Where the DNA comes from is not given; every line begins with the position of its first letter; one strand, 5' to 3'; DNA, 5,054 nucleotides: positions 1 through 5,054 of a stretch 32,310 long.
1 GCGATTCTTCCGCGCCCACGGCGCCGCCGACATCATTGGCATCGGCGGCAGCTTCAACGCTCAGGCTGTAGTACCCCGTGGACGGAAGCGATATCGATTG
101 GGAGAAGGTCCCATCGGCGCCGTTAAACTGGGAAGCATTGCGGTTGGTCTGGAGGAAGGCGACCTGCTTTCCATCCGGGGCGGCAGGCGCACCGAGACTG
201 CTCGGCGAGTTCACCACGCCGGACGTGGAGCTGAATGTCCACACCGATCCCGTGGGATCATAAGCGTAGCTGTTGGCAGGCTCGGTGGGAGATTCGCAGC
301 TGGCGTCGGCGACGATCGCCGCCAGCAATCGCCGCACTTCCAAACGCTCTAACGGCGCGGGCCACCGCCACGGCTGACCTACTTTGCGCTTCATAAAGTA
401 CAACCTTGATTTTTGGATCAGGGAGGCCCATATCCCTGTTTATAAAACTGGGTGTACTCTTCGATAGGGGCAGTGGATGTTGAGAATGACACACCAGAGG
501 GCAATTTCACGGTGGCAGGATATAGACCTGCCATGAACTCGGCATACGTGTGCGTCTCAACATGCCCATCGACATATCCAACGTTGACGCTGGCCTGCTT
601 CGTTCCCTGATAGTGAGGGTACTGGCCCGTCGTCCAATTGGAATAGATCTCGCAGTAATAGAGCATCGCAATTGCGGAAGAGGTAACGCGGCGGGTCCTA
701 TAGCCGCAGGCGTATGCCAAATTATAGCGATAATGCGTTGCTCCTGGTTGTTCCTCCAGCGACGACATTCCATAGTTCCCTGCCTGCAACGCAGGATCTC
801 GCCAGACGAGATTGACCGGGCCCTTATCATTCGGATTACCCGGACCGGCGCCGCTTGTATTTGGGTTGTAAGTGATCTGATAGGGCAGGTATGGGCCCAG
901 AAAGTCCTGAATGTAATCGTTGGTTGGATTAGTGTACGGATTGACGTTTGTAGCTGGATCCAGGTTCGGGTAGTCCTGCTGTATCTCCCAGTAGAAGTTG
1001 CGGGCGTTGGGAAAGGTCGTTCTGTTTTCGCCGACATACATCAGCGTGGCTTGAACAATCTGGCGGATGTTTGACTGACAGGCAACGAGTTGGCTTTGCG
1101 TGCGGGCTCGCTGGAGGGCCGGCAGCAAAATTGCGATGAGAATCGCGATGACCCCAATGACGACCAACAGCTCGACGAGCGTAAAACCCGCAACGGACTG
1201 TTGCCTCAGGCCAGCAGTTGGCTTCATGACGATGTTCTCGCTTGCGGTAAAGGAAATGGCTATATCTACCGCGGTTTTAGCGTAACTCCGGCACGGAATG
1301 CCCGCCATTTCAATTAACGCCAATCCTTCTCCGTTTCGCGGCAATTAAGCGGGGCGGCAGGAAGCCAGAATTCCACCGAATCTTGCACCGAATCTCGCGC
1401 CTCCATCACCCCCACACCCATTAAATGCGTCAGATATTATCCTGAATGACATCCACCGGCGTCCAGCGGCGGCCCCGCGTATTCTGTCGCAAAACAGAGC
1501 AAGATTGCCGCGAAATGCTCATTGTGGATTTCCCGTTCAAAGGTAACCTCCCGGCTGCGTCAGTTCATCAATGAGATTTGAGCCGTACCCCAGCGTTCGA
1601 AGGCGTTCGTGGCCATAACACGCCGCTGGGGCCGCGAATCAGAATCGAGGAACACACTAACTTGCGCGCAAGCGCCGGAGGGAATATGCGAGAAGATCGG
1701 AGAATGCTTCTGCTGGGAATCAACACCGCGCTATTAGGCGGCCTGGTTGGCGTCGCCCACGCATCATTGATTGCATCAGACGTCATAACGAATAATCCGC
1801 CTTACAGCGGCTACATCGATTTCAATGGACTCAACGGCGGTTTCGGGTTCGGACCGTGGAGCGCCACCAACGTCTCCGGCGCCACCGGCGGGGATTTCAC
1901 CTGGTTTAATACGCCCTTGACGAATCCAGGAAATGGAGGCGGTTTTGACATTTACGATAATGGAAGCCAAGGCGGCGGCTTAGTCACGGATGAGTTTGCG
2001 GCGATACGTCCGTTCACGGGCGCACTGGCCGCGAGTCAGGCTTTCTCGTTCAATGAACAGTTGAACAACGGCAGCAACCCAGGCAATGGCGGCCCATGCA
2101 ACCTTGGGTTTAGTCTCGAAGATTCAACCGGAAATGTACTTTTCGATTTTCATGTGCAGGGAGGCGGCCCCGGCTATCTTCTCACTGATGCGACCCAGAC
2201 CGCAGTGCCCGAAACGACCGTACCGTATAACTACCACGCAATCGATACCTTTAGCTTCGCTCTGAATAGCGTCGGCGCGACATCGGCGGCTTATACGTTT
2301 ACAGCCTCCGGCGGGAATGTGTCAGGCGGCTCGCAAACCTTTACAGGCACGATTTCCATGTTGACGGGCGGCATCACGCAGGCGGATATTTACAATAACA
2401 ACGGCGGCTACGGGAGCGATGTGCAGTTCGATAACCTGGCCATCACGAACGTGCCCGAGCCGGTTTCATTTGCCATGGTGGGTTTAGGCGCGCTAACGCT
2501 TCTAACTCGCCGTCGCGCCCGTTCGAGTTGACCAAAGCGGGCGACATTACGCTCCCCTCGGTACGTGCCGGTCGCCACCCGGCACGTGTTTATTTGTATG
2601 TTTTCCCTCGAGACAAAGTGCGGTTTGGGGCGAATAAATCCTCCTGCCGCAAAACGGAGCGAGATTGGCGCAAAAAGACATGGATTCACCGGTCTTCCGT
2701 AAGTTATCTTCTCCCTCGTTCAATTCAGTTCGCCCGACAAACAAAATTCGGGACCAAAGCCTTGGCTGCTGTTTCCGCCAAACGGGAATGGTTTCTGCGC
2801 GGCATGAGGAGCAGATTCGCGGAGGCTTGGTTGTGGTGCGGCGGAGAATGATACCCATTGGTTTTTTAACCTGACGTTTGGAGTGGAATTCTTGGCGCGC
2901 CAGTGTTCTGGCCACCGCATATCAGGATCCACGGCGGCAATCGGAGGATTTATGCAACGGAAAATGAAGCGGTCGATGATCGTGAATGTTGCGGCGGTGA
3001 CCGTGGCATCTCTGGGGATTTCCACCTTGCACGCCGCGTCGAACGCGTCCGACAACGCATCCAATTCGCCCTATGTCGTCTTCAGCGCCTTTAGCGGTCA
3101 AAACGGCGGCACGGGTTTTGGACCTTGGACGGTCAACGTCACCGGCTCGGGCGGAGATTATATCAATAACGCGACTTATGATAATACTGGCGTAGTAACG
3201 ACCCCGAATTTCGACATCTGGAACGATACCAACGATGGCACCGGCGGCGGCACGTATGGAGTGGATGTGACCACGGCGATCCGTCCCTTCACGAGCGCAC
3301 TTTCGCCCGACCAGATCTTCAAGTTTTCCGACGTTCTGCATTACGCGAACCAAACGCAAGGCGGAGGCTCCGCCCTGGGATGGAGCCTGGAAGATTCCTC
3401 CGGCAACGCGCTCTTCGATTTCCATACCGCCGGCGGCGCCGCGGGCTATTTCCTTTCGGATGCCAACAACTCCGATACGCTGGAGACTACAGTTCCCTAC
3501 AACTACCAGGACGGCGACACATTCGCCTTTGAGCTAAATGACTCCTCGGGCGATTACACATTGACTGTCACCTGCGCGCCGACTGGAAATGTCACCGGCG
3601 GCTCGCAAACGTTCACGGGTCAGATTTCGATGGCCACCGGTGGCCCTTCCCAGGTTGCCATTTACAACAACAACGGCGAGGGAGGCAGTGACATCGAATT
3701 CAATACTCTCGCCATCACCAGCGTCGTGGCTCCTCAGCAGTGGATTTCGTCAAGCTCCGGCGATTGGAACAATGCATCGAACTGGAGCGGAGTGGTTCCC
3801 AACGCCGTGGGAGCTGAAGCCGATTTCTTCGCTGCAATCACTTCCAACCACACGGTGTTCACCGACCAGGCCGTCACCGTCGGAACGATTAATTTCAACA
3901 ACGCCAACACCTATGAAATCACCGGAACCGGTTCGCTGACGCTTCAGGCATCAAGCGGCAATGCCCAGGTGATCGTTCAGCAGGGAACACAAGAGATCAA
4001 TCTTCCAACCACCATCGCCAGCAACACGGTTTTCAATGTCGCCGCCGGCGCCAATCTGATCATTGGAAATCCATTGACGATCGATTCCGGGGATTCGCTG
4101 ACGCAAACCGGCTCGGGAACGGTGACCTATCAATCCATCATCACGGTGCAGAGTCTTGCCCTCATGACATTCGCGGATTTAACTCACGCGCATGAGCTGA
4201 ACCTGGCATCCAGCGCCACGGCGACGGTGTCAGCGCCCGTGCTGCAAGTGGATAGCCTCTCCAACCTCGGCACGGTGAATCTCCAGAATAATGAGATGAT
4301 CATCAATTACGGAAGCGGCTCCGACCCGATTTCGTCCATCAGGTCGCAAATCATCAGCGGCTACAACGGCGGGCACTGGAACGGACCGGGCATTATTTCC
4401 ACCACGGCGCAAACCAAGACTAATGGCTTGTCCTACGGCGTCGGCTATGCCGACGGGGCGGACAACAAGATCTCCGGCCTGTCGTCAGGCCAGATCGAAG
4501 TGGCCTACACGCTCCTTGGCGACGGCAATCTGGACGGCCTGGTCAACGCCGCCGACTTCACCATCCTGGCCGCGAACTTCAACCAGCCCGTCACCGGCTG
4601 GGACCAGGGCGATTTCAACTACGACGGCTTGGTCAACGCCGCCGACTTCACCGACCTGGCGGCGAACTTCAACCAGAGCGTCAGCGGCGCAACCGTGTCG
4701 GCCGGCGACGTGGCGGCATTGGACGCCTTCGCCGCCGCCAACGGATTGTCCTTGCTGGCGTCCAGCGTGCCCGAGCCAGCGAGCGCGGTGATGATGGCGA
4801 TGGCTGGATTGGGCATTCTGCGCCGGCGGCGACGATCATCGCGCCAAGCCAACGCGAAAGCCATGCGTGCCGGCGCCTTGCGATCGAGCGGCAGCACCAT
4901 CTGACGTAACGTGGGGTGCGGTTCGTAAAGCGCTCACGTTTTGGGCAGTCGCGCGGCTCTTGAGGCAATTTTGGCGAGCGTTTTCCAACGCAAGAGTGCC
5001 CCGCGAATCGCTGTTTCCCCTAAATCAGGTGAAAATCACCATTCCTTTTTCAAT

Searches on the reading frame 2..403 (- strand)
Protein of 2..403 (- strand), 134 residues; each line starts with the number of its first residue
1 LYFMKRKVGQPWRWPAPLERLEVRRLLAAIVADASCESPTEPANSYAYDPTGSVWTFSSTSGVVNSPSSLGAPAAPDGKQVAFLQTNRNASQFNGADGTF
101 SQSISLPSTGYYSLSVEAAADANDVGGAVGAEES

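Call 44: search_protein_families(library=pfam, proteins=[window:2-403:-], max_evalue=1)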
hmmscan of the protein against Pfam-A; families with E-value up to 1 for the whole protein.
window:2-403:- (134 aa): 3 families
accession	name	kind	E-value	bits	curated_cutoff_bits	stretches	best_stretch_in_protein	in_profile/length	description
PF22825.2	HpiC1-like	-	0.00068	20.2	27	1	31-122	5-96/174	HpiC1 cyclase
PF18252.6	Cu_bind_CorA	-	0.0045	17.1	27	1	92-124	146-182/184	Copper(I)-binding protein CorA-like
PF07595.18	Planc_extracel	-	0.044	14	25.5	1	18-31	7-20/20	Planctomycete extracellular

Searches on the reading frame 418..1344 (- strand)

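Call 5: search_protein_families(library=ncbifam, proteins=[window:418-1344:-], max_evalue=0.001)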
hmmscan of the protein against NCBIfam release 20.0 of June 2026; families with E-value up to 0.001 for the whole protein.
window:418-1344:- (308 aa): 9 families
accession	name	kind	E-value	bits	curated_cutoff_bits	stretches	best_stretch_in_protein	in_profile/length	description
TIGR01710.1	typeII_sec_gspG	equivalog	6.9e-08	32.6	88.85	1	53-115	2-63/134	type II secretion system major pseudopilin GspG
NF040999.1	pilin_ComGC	equivalog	3.8e-07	30.2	75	1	52-99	2-48/84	competence type IV pilus major pilin ComGC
NF007862.0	PRK10574.1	equivalog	2.1e-06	27.9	138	1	52-80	5-33/145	prepilin peptidase-dependent pilin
NF041013.1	T4P_ComGE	equivalog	5.8e-06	26.3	49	1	50-101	2-53/83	competence type IV pilus minor pilin ComGE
TIGR02596.1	TIGR02596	subfamily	1.9e-05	24.9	70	1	54-108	1-56/196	Verru_Chthon cassette protein D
NF041775.1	typeIV_PilA_Myxo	equivalog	3.8e-05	23.8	400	1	52-106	11-65/214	type IV pilin protein PilA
TIGR01708.2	typeII_sec_gspH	equivalog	0.00032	20.7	80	1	52-86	2-36/169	type II secretion system minor pseudopilin GspH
TIGR02532.1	IV_pilin_GFxxxE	domain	0.00071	19.3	16.3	1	52-74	2-24/24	prepilin-type N-terminal cleavage/methylation domain-containing protein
TIGR02599.1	TIGR02599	subfamily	0.00091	18.6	256.5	0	53-99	1-45/361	Verru_Chthon cassette protein C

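Call 6: search_protein_families(library=pfam, proteins=[window:418-1344:-], max_evalue=0.001)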
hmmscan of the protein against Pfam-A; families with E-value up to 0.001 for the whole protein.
window:418-1344:- (308 aa): 1 family
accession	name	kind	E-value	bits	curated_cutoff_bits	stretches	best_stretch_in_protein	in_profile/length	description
PF07963.17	N_methyl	-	5e-05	23.1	21.2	1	52-74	5-27/27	Prokaryotic N-terminal methylation motif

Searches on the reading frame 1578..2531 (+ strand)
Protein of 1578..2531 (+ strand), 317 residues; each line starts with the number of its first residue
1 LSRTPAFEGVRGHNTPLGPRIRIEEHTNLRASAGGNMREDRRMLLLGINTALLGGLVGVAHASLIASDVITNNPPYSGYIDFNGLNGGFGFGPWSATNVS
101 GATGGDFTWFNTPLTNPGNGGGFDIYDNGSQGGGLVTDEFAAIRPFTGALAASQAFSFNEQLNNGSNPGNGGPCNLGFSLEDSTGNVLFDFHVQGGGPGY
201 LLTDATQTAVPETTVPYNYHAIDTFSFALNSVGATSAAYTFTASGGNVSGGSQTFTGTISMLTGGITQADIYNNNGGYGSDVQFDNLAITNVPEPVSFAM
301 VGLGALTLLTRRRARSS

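Call 5: search_protein_families(library=ncbifam, proteins=[window:1578-2531:+], max_evalue=0.001)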
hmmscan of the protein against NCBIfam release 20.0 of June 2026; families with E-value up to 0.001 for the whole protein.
window:1578-2531:+ (317 aa): 4 families
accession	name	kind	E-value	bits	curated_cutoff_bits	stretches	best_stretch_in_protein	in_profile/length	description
NF038120.1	PEP_CTERM_QFxxD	subfamily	3.3e-07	30.4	80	1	281-314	182-215/215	NF038120 family PEP-CTERM protein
NF033554.9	floc_PepA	equivalog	0.00011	22.1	80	1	286-316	234-261/261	flocculation-associated PEP-CTERM protein PepA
NF038126.1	PEP_CTERM_FxDxF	subfamily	0.00035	20.9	50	1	188-313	50-165/165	FxDxF family PEP-CTERM protein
NF038118.1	PEP_CTERM_CCXG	equivalog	0.00086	19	90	0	273-315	158-199/199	CCXG family PEP-CTERM protein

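Call 6: search_protein_families(library=pfam, proteins=[window:1578-2531:+], max_evalue=0.001)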
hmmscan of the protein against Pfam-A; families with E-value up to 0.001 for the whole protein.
window:1578-2531:+ (317 aa): 0 families

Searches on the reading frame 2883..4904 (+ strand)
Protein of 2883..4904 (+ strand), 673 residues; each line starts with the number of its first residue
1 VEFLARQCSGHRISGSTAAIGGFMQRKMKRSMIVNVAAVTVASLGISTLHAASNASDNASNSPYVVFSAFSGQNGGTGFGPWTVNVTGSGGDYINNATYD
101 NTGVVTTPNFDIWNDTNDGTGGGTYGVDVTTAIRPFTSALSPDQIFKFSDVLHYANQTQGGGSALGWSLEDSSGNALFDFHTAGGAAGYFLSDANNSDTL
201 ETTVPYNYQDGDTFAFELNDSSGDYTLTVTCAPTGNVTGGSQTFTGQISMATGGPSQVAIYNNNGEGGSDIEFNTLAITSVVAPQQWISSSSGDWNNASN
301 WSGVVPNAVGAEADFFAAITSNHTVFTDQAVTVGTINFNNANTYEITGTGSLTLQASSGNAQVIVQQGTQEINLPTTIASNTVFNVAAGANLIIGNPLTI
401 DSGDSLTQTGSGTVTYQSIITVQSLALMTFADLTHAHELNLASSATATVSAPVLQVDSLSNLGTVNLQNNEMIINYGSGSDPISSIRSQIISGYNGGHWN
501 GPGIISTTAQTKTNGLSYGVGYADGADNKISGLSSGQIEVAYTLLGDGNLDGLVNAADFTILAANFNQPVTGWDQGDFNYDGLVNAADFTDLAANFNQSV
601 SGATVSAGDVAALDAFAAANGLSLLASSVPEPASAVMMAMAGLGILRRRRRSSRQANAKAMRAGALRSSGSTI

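Call 5: search_protein_families(library=ncbifam, proteins=[window:2883-4904:+], max_evalue=0.001)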
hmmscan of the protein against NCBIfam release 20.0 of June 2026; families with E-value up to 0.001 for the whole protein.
window:2883-4904:+ (673 aa): 2 families
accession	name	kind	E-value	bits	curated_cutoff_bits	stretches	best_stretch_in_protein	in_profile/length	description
NF033554.9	floc_PepA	equivalog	3.3e-05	23.8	80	1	523-651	137-259/261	flocculation-associated PEP-CTERM protein PepA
TIGR02595.1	PEP_CTERM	domain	0.00034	21.2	16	0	629-652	1-24/24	PEP-CTERM sorting domain-containing protein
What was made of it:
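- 2883..4904 (+): PEP-CTERM cargo candidate with a dockerin-like repeat. About 22 extra residues follow the Arg cluster. TIGR02595 21.2/16 (call 5).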

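Call 6: search_protein_families(library=pfam, proteins=[window:2883-4904:+], max_evalue=0.001)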
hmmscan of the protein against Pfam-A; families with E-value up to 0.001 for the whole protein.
window:2883-4904:+ (673 aa): 1 family
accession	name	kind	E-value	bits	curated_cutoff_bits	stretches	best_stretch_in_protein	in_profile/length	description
PF00404.24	Dockerin_1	-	7.4e-05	23.3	22.9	1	546-593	2-53/57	Dockerin type I domain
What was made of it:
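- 2883..4904 (+): PF00404 (call 6).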
